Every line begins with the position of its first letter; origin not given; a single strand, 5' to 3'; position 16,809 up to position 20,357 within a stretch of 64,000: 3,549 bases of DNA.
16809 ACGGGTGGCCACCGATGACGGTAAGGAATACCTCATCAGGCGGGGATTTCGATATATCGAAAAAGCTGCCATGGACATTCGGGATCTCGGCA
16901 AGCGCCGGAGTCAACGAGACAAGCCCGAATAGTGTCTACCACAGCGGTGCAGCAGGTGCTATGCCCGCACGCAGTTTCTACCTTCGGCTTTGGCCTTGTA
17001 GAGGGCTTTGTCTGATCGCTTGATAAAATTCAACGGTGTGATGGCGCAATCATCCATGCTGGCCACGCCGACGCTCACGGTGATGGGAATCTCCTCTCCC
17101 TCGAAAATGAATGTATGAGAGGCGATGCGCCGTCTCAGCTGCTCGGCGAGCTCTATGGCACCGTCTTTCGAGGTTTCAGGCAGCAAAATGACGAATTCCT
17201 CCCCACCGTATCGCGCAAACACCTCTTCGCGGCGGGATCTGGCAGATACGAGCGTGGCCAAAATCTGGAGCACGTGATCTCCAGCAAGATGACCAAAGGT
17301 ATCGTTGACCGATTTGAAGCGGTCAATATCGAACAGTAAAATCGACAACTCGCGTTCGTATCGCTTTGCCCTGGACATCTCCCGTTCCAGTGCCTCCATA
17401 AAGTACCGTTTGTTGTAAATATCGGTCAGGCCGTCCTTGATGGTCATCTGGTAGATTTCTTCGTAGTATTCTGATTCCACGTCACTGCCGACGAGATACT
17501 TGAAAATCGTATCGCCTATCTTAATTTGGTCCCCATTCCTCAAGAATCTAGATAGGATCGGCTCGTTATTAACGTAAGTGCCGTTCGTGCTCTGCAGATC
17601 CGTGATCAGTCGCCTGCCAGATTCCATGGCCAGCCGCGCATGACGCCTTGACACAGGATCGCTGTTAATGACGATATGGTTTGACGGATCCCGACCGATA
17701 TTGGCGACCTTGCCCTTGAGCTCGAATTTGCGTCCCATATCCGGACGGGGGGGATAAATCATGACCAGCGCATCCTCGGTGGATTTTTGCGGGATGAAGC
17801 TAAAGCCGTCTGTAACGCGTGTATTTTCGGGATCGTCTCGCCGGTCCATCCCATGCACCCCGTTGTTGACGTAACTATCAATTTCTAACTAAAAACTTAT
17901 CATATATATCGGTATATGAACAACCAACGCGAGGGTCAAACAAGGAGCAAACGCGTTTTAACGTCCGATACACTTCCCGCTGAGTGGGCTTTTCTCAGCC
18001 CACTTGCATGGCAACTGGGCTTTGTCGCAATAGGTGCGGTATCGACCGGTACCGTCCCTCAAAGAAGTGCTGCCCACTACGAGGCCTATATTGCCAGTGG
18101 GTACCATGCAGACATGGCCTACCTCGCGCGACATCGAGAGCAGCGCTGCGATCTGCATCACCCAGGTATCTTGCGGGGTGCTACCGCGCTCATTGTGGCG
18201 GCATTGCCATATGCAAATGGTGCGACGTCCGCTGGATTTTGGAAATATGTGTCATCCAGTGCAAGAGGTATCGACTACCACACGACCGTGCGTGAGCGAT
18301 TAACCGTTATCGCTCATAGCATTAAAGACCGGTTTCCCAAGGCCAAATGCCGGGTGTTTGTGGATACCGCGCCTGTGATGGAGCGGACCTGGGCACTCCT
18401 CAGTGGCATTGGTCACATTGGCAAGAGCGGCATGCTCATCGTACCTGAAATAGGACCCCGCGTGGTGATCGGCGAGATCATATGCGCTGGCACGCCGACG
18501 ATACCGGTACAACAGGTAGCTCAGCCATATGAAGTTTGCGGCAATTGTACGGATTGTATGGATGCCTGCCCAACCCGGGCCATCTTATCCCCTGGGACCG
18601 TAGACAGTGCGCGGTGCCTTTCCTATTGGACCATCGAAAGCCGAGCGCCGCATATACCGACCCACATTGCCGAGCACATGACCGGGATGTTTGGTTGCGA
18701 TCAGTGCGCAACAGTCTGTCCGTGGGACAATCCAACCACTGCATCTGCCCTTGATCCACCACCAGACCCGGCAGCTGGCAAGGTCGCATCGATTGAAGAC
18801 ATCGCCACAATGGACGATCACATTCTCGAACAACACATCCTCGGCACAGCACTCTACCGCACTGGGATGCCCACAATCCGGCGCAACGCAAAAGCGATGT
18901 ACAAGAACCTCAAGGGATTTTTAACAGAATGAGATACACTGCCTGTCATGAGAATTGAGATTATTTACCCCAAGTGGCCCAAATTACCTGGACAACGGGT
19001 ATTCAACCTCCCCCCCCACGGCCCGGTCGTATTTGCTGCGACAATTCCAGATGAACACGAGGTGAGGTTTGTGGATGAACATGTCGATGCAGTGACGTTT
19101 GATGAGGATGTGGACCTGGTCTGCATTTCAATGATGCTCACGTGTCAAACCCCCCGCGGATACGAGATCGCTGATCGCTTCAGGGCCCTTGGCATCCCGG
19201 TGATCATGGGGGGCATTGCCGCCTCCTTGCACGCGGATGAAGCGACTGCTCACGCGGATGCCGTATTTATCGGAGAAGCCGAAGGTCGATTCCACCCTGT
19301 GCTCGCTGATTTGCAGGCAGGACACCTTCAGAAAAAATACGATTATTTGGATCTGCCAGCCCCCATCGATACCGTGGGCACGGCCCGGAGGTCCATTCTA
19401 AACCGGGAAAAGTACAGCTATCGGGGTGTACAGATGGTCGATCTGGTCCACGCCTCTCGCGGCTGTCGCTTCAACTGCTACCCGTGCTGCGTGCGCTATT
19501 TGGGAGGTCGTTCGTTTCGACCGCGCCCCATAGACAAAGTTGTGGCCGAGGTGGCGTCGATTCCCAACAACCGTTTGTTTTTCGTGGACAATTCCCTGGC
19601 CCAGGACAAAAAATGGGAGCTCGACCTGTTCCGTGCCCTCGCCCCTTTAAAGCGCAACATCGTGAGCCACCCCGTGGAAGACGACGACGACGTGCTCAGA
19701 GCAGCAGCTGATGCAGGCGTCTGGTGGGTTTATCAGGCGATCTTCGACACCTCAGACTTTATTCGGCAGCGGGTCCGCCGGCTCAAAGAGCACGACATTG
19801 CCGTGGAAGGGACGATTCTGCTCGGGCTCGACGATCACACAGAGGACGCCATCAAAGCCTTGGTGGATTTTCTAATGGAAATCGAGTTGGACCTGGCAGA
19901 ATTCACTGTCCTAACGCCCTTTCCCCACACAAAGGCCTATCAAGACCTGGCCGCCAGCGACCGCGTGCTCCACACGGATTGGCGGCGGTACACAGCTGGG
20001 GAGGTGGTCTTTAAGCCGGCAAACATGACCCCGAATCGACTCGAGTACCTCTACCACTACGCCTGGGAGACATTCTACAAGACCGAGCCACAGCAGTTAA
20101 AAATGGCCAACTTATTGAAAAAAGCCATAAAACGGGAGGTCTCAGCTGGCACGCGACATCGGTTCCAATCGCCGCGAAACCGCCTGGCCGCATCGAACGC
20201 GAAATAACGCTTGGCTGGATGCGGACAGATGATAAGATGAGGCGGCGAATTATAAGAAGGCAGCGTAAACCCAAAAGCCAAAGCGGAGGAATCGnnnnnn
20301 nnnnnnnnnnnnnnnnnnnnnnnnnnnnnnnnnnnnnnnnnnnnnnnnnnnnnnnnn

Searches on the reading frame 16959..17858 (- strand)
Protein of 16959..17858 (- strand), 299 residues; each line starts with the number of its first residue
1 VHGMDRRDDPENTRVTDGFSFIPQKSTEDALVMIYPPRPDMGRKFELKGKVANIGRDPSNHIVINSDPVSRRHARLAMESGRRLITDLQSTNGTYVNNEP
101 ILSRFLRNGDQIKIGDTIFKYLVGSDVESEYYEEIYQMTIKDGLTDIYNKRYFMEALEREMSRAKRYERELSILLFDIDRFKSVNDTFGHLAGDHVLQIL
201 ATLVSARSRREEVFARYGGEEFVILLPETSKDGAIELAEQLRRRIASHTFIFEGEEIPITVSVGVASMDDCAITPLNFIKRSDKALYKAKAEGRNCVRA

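Call 77: search_protein_families(library=pfam, proteins=[window:16959-17858:-], max_evalue=0.0001)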
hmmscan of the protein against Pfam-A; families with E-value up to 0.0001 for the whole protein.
window:16959-17858:- (299 aa): 3 families
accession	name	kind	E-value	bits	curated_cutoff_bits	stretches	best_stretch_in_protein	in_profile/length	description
PF00990.26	GGDEF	-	8.9e-46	156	23.8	1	141-295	3-160/161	Diguanylate cyclase, GGDEF domain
PF00498.31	FHA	-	3.7e-19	69.3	20.7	1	54-115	3-67/67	FHA domain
PF16697.10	Yop-YscD_cpl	-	1.6e-14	54.3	33.2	1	40-120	7-89/94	Inner membrane component of T3SS, cytoplasmic domain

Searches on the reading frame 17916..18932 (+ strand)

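Call 77: search_protein_families(library=pfam, proteins=[window:17916-18932:+], max_evalue=0.0001)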
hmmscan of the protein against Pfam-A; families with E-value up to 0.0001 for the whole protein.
window:17916-18932:+ (338 aa): 4 families
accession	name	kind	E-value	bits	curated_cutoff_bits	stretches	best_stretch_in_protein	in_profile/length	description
PF13484.11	Fer4_16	-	7.3e-17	62.3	30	1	208-270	2-65/66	4Fe-4S double cluster binding domain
PF08331.15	QueG_DUF1730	-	1.3e-11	44.6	25.1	1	85-151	7-77/77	Epoxyqueuosine reductase QueG, DUF1730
PF13237.11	Fer4_10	-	1.8e-05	25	25.5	0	206-221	7-22/53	4Fe-4S dicluster domain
PF00037.32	Fer4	-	6.3e-05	23.1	21.1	0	205-223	5-23/24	4Fe-4S binding domain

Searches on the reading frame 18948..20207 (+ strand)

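Call 75: search_protein_families(library=pfam, proteins=[window:18948-20207:+], max_evalue=0.00001)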
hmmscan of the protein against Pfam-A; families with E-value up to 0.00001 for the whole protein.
window:18948-20207:+ (419 aa): 2 families
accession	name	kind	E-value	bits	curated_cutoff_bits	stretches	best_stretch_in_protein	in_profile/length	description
PF02310.24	B12-binding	-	8.4e-08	32.5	32.1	1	22-115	13-117/121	B12 binding domain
PF04055.27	Radical_SAM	-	3.5e-06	27.7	29.5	0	170-284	4-128/166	Radical SAM superfamily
